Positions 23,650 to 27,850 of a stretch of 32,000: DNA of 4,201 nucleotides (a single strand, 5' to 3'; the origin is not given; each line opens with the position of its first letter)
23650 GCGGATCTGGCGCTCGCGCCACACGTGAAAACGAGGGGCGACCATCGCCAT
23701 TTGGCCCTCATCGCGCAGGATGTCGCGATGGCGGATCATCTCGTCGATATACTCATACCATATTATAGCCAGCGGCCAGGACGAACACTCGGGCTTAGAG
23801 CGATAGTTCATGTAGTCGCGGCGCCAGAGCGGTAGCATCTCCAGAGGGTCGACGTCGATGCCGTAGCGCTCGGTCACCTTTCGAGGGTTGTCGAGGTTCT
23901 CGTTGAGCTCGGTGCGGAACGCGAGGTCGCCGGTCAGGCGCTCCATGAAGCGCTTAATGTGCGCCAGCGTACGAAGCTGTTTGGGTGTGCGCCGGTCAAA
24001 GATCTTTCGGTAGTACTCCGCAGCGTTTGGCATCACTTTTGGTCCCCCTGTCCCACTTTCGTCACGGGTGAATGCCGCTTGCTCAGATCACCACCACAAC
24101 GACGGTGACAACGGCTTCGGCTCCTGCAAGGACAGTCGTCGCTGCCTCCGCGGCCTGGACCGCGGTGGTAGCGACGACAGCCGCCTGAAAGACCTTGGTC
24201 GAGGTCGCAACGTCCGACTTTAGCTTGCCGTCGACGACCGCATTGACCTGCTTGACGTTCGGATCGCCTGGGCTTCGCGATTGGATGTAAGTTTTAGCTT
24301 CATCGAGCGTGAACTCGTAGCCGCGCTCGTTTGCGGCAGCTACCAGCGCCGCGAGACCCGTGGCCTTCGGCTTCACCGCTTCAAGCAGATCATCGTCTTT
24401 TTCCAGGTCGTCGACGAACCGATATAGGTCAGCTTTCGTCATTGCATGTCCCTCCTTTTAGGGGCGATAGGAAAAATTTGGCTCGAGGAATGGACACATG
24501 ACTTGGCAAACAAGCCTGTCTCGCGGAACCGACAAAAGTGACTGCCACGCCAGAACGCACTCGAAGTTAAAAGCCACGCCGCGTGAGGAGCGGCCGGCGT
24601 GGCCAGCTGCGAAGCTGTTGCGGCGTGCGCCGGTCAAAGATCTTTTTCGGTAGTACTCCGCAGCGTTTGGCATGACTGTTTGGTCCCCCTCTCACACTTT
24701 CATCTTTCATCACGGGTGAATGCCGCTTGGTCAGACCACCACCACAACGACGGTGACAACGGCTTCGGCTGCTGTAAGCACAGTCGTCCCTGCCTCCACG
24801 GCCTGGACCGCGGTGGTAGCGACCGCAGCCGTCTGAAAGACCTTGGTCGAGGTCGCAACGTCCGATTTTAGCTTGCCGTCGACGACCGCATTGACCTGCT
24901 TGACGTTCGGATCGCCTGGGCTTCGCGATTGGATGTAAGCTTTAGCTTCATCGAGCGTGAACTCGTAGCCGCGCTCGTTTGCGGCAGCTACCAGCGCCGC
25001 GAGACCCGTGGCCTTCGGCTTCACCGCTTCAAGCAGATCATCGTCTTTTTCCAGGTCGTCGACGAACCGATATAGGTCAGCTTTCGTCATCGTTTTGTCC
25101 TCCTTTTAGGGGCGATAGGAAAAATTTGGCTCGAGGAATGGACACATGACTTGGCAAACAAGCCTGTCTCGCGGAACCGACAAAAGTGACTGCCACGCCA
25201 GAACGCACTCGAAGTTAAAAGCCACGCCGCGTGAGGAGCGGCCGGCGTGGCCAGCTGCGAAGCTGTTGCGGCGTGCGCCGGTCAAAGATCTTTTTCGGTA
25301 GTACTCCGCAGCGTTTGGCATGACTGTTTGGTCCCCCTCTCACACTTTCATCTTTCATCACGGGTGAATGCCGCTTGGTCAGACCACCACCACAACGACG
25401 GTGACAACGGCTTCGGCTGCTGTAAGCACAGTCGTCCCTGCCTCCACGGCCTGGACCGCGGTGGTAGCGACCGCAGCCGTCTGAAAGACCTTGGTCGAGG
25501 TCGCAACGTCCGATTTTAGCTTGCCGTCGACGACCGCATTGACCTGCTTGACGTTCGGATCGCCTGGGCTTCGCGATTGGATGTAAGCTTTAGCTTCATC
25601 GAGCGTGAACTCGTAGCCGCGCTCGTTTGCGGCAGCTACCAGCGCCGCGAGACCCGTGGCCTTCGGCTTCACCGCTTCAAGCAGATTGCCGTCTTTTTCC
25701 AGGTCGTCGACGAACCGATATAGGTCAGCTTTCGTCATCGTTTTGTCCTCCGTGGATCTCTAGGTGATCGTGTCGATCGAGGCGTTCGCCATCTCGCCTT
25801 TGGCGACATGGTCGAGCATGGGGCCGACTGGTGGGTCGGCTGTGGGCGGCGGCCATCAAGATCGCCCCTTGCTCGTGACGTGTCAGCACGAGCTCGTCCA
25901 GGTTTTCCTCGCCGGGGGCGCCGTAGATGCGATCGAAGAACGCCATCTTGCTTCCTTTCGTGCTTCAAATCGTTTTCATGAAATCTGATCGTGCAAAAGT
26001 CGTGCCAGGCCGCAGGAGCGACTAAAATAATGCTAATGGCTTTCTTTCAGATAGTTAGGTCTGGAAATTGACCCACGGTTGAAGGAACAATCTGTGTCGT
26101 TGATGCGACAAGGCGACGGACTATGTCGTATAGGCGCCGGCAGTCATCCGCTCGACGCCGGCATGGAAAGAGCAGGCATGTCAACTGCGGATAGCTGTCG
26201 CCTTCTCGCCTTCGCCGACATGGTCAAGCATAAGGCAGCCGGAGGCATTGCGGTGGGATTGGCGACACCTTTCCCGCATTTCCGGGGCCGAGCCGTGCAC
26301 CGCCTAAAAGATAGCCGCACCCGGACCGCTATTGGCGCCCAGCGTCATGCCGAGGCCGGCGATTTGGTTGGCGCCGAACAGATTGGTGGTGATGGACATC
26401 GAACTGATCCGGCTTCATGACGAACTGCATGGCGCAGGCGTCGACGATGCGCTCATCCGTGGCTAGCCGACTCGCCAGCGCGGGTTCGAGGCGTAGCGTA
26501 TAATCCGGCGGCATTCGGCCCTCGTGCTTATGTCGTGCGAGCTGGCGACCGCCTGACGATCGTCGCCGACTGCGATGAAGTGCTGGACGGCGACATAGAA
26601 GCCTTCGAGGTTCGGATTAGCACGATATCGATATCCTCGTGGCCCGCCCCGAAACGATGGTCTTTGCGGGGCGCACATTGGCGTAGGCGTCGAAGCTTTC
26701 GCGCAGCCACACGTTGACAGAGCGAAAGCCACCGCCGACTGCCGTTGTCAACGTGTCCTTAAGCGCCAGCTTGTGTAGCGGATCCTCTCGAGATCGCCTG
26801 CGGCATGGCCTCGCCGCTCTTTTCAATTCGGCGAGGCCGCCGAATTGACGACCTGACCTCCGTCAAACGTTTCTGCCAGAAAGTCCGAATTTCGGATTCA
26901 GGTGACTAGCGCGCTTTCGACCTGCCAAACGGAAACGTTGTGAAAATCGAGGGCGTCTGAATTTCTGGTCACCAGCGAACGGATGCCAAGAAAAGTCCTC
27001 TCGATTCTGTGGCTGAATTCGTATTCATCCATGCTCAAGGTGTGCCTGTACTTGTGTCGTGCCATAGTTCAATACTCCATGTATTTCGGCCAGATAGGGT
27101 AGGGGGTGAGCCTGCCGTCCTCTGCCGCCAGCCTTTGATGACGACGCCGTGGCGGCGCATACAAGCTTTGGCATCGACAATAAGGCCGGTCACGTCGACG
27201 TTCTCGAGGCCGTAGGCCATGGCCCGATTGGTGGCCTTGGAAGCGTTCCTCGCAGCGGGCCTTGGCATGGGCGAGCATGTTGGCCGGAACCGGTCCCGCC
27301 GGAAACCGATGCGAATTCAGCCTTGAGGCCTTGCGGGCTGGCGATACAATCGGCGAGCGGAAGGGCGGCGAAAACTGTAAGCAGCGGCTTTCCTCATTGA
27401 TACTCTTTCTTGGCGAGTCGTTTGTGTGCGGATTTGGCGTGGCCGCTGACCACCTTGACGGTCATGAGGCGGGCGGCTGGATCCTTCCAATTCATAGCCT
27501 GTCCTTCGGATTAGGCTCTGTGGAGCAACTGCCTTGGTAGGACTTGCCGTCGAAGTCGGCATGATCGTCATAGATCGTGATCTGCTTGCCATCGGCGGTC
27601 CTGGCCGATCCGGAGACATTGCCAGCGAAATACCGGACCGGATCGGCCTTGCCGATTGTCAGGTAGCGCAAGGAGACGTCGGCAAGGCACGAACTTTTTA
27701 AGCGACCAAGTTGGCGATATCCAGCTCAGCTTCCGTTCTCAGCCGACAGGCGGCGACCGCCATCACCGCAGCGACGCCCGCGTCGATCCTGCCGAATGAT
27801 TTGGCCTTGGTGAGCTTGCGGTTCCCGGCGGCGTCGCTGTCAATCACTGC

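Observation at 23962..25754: Precursor genes amplified as a 648-bp tandem repeat that drags along the 5' end of the rSAM gene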

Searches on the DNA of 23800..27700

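Call 55: search_rna_families(source=window, start=23800, end=27700, threshold=evalue, max_evalue=1)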
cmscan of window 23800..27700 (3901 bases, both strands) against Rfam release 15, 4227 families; matches with E-value up to 1: 3.
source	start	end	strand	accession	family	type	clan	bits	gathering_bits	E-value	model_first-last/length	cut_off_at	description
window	24135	24178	-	RF04214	MIR7526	Gene; miRNA;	-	22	110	0.41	1-113/113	no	MIR7526 microRNA precursor family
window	24131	24182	-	RF00894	mir-790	Gene; miRNA;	-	21.5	63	0.75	1-70/70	no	mir-790 microRNA precursor family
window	24119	24182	-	RF01390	isrG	Gene; sRNA;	-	17.3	100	0.12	23-256/279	no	isrG Hfq binding RNA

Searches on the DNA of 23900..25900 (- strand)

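Call 21: search_dna_similar(query=window:23900-25900:-, collection=phages, mode=distant, max_rows=15)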
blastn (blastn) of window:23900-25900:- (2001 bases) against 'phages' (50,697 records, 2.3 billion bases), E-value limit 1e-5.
No match.

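Call 22: search_dna_similar(query=window:23900-25900:-, collection=plasmids, mode=distant, max_rows=15)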
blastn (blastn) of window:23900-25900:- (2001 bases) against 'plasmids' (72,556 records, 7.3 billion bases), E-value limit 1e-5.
Records with a match: 31; places in all: 42; records where one place covers at least 80% of the query: 4.
Best place of each record, by identity: 95-99% 4; 90-95% 2; 80-90% 1; 60-80% 24.
By first word of the organism name: Sinorhizobium 17; Rhizobium 9; Mesorhizobium 4; Aminobacter 1.
By predicted mobility (MOB-suite, as given by PLSDB): conjugative 25; non-mobilizable 5; mobilizable 1.
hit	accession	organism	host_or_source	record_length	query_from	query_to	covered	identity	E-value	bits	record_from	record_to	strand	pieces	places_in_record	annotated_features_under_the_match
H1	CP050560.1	Sinorhizobium meliloti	Melilotus officinalis,cell culture,root ...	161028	104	2001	95%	95.4%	0e+0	3815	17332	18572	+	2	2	Nif11 family protein (x2)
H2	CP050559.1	Sinorhizobium meliloti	Melilotus officinalis,cell culture,root ...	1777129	104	2001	95%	95.3%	0e+0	3802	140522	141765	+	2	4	Nif11 family protein (x2)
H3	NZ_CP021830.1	Sinorhizobium meliloti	Medicago truncatula,Single Cell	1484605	104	2001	95%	95.3%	0e+0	3792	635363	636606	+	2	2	record has no annotation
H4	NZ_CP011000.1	Sinorhizobium meliloti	-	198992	160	2001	92%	95.7%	0e+0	3726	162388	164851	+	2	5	Nif11-like leader peptide family natural product precursor (x4) | radical SAM family RiPP maturation amino acid epimerase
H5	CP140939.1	Sinorhizobium meliloti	Medicago lupulina,whole organism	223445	129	2001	78%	91.9%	0e+0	2224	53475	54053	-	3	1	Nif11-like leader peptide family natural product precursor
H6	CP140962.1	Sinorhizobium meliloti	Medicago lupulina,whole organism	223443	129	2001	78%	91.9%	0e+0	2224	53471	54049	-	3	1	Nif11-like leader peptide family natural product precursor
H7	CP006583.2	Mesorhizobium huakuii 7653R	Rice field soil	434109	159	1988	61%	77.5%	6e-70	942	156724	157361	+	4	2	Nif11-like leader peptide family natural product precursor | radical SAM family RiPP maturation amino acid epimerase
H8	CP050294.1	Mesorhizobium loti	Oxytropis kamtschatica,cell ...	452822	159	1995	61%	76.7%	4e-66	908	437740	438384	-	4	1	Nif11 family protein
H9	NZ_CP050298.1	Mesorhizobium huakuii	Oxytropis kamtschatica,cell ...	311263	159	1963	59%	76.2%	4e-66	852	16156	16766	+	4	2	Nif11-like leader peptide family natural product precursor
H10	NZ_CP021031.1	Rhizobium sp. NXC14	Phaseolus vulgaris,cell culture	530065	184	1986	56%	73.9%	8e-50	702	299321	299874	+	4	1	Nif11-like leader peptide family natural product precursor | radical SAM family RiPP maturation amino acid epimerase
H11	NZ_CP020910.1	Rhizobium etli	Phaseolus vulgaris,cell culture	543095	184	1986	56%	73.6%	3e-48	689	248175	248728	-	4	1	Nif11-like leader peptide family natural product precursor | radical SAM family RiPP maturation amino acid epimerase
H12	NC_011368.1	Rhizobium leguminosarum bv. trifolii WSM2304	-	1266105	184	1996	56%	73.2%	1e-41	637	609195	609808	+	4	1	record has no annotation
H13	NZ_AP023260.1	Mesorhizobium sp. L-2-11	Lotus japonicus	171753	159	1995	53%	76.7%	5e-58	809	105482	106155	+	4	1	Nif11-like leader peptide family natural product precursor | radical SAM family RiPP maturation amino acid epimerase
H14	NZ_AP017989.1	Aminobacter sp. SS-2016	Lotus japoicus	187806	159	1995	53%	76.7%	5e-58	809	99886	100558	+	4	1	Nif11-like leader peptide family natural product precursor | radical SAM family RiPP maturation amino acid epimerase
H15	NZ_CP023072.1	Sinorhizobium fredii CCBAU 83666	G.max,nodule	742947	163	1991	30%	71.8%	1e-9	285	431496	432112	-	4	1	hypothetical protein | radical SAM family RiPP maturation amino acid epimerase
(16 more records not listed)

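Call 24: get_annotated_region(hit=H4, flank=6000)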
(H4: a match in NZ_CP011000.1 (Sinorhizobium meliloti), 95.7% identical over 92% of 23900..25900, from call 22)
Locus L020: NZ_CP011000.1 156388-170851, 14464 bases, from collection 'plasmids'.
description: Sinorhizobium meliloti strain USDA1963 plasmid pHRB800, complete sequence
organism: Sinorhizobium meliloti (NCBI taxid 382)
taxonomy: Bacteria; Pseudomonadota; Alphaproteobacteria; Hyphomicrobiales; Rhizobiaceae; Sinorhizobium; Sinorhizobium meliloti
host: -; source: -; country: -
typing (MOB-suite, as given by PLSDB): conjugative; replicon rep_cluster_287,rep_cluster_359; relaxase MOBQ,MOBQ; mating-pair formation MPF_T
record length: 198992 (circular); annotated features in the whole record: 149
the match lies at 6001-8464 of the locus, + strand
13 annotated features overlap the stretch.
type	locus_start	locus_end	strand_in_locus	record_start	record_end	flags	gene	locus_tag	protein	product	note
CDS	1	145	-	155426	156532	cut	phaC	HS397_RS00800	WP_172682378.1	class III poly(R)-hydroxyalkanoic acid synthase subunit PhaC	-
CDS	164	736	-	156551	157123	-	-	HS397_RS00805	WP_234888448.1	poly(R)-hydroxyalkanoic acid synthase subunit PhaE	-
CDS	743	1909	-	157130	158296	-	-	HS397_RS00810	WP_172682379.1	iron-containing alcohol dehydrogenase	-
CDS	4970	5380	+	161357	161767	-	-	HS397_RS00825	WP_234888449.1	hypothetical protein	-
CDS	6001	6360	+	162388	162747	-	-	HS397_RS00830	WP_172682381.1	Nif11-like leader peptide family natural product precursor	-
CDS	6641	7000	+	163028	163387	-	-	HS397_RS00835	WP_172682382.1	Nif11-like leader peptide family natural product precursor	-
CDS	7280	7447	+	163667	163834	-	-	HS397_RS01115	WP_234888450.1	Nif11-like leader peptide family natural product precursor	-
CDS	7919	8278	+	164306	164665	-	-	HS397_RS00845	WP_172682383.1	Nif11-like leader peptide family natural product precursor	-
CDS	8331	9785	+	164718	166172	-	-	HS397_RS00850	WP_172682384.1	radical SAM family RiPP maturation amino acid epimerase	-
CDS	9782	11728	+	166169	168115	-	-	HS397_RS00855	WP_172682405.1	RiPP maturation radical SAM C-methyltransferase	-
CDS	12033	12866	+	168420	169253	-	-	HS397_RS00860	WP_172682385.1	IS5-like element ISRm4-3 family transposase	GO:0006313 - DNA transposition [Evidence IEA]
CDS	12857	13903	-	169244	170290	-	-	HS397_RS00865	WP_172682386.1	TlpA disulfide reductase family protein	-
CDS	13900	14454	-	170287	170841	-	-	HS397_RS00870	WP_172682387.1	hypothetical protein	-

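Call 25: get_annotated_region(hit=H5, flank=6000)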
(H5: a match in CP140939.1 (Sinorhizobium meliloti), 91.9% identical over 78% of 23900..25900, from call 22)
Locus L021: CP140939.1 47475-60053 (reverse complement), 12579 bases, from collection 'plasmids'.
description: Sinorhizobium meliloti strain ml21 plasmid pMl1, complete sequence
organism: Sinorhizobium meliloti (NCBI taxid 382)
taxonomy: Bacteria; Pseudomonadota; Alphaproteobacteria; Hyphomicrobiales; Rhizobiaceae; Sinorhizobium; Sinorhizobium meliloti
host: -; source: Medicago lupulina,whole organism; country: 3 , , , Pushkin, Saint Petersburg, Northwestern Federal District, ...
typing (MOB-suite, as given by PLSDB): conjugative; replicon rep_cluster_471; relaxase MOBQ,MOBQ,MOBQ; mating-pair formation MPF_T
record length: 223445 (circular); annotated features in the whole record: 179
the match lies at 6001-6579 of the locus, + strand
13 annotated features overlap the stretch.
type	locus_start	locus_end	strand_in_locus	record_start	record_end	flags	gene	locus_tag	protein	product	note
CDS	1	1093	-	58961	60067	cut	phaC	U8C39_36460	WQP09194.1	class III poly(R)-hydroxyalkanoic acid synthase subunit PhaC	-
CDS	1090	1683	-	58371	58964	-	-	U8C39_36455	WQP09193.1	poly(R)-hydroxyalkanoic acid synthase subunit PhaE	-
CDS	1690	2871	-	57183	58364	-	-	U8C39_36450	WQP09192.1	iron-containing alcohol dehydrogenase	-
CDS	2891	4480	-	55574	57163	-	-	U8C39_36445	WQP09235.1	acetolactate synthase large subunit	-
CDS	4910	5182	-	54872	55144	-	-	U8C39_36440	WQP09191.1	hypothetical protein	-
CDS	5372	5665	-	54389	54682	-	-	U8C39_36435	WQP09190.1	hypothetical protein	-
CDS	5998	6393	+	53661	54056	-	-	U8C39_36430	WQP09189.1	Nif11-like leader peptide family natural product precursor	-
CDS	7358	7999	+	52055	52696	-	-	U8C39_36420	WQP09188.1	transglycosylase SLT domain-containing protein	-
CDS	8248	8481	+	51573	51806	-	-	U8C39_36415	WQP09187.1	hypothetical protein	-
CDS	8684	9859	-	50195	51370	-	-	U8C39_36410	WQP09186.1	homoserine O-acetyltransferase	-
CDS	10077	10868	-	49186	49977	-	-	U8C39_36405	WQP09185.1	N-acyl homoserine lactonase family protein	-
CDS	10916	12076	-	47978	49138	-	-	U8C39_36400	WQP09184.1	iron-containing alcohol dehydrogenase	-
CDS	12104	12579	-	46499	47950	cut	-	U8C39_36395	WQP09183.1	NAD-dependent succinate-semialdehyde dehydrogenase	-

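Call 26: get_annotated_region(hit=H1, flank=6000)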
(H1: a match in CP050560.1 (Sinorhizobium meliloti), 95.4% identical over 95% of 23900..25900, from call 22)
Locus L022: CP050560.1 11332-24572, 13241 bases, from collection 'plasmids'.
description: Sinorhizobium meliloti strain RCAM1115 plasmid p_3, complete sequence
organism: Sinorhizobium meliloti (NCBI taxid 382)
taxonomy: Bacteria; Pseudomonadota; Alphaproteobacteria; Hyphomicrobiales; Rhizobiaceae; Sinorhizobium; Sinorhizobium meliloti
host: -; source: Melilotus officinalis,cell culture,root nodule; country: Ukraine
typing (MOB-suite, as given by PLSDB): conjugative; replicon rep_cluster_287,rep_cluster_359; relaxase MOBQ; mating-pair formation MPF_T
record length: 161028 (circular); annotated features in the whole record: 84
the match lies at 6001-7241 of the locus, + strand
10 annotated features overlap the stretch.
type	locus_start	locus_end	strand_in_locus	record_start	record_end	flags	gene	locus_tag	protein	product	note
CDS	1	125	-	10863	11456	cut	-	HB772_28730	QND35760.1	hypothetical protein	-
CDS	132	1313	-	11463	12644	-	-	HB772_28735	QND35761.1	iron-containing alcohol dehydrogenase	-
CDS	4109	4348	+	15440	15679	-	-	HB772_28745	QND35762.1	hypothetical protein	-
CDS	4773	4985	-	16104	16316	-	-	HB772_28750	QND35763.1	hypothetical protein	-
CDS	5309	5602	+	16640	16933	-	-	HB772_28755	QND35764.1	hypothetical protein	-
CDS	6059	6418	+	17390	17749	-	-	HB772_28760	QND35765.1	Nif11 family protein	-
CDS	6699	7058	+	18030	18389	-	-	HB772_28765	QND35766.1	Nif11 family protein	-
CDS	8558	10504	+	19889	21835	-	-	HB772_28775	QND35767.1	RiPP maturation radical SAM protein 1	-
CDS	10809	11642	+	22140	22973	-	-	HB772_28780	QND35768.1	IS5-like element ISRm4-3 family transposase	-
CDS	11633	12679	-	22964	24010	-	-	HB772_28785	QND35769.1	TlpA family protein disulfide reductase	-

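Call 28: search_dna_similar(query=window:25099-25262:-, collection=plasmids, mode=distant, max_rows=40, max_evalue=0.01)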
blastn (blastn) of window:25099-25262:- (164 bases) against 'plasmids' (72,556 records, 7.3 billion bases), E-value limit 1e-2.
Records with a match: 4; places in all: 7; records where one place covers at least 80% of the query: 4.
Best place of each record, by identity: 95-99% 4.
By first word of the organism name: Sinorhizobium 4.
By predicted mobility (MOB-suite, as given by PLSDB): conjugative 4.
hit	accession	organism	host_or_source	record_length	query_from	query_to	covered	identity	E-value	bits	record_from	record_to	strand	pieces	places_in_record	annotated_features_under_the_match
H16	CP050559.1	Sinorhizobium meliloti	Melilotus officinalis,cell culture,root ...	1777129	1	163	99%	98.8%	7e-75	286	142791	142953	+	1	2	none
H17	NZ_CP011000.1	Sinorhizobium meliloti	-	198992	1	163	99%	98.8%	7e-75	286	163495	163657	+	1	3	none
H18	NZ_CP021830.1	Sinorhizobium meliloti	Medicago truncatula,Single Cell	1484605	1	163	99%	98.2%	3e-73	281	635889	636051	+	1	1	record has no annotation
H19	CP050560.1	Sinorhizobium meliloti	Melilotus officinalis,cell culture,root ...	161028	1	163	99%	98.2%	3e-73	281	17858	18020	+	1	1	none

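Call 31: get_annotated_region(hit=H2, flank=5000)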
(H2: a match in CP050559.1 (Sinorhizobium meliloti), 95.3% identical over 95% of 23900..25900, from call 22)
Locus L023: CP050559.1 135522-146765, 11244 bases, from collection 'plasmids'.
description: Sinorhizobium meliloti strain RCAM1115 plasmid p_1, complete sequence
organism: Sinorhizobium meliloti (NCBI taxid 382)
taxonomy: Bacteria; Pseudomonadota; Alphaproteobacteria; Hyphomicrobiales; Rhizobiaceae; Sinorhizobium; Sinorhizobium meliloti
host: -; source: Melilotus officinalis,cell culture,root nodule; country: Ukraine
typing (MOB-suite, as given by PLSDB): conjugative; relaxase MOBQ,MOBQ; mating-pair formation MPF_T
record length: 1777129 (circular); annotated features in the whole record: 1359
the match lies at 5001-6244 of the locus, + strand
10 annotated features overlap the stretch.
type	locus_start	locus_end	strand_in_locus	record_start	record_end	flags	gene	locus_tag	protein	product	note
CDS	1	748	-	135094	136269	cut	-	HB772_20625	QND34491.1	iron-containing alcohol dehydrogenase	-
CDS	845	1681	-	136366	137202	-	-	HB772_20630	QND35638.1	hypothetical protein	-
CDS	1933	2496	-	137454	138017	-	-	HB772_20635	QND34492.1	hypothetical protein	-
CDS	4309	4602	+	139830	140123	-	-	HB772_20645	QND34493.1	hypothetical protein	-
CDS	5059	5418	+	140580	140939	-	-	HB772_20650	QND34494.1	Nif11 family protein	-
CDS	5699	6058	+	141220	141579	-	-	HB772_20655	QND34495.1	Nif11 family protein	-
CDS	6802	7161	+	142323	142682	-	-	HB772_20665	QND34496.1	Nif11 family protein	-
CDS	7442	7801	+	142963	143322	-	-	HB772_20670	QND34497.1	Nif11 family protein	-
CDS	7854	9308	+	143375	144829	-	-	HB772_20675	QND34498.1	radical SAM family RiPP maturation amino acid epimerase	-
CDS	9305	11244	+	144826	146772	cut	-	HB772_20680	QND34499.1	RiPP maturation radical SAM protein 1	-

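Call 32: get_annotated_region(hit=H3, flank=5000)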
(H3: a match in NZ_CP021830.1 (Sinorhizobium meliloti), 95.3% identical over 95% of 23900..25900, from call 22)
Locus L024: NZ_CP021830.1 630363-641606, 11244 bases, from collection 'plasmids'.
description: Sinorhizobium meliloti strain HM006 plasmid psymA, complete sequence
organism: Sinorhizobium meliloti (NCBI taxid 382)
taxonomy: Bacteria; Pseudomonadota; Alphaproteobacteria; Hyphomicrobiales; Rhizobiaceae; Sinorhizobium; Sinorhizobium meliloti
host: -; source: Medicago truncatula,Single Cell; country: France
typing (MOB-suite, as given by PLSDB): conjugative; relaxase MOBQ; mating-pair formation MPF_T
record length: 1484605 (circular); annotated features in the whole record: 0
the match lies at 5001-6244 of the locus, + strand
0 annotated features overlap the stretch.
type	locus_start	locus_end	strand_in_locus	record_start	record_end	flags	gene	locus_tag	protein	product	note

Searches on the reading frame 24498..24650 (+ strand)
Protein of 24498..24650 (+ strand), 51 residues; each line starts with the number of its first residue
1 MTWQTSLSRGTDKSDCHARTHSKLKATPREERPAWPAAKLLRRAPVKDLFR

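Call 50: search_dna_similar(query=window:24498-24650:+, collection=plasmids, mode=protein, max_evalue=1, max_rows=20)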
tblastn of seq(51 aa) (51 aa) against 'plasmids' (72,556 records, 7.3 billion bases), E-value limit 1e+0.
Records with a match: 5; places in all: 8; records where one place covers at least 80% of the query: 4.
Best place of each record, by identity: >=99% 2; 95-99% 2; <60% 1.
By first word of the organism name: Sinorhizobium 4; Klebsiella 1.
By predicted mobility (MOB-suite, as given by PLSDB): conjugative 5.
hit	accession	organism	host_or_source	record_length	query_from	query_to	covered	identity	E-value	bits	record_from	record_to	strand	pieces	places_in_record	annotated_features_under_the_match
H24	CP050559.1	Sinorhizobium meliloti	Melilotus officinalis,cell culture,root ...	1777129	1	51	100%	100.0%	3e-26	104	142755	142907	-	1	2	none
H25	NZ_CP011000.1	Sinorhizobium meliloti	-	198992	1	51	100%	100.0%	3e-26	104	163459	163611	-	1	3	none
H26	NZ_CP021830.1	Sinorhizobium meliloti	Medicago truncatula,Single Cell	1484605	1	51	100%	98.0%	3e-25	102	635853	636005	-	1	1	record has no annotation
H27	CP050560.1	Sinorhizobium meliloti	Melilotus officinalis,cell culture,root ...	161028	1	51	100%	98.0%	3e-25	102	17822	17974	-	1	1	none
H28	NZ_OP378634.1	Klebsiella grimontii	-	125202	7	37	61%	48.4%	1e+0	32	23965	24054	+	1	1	none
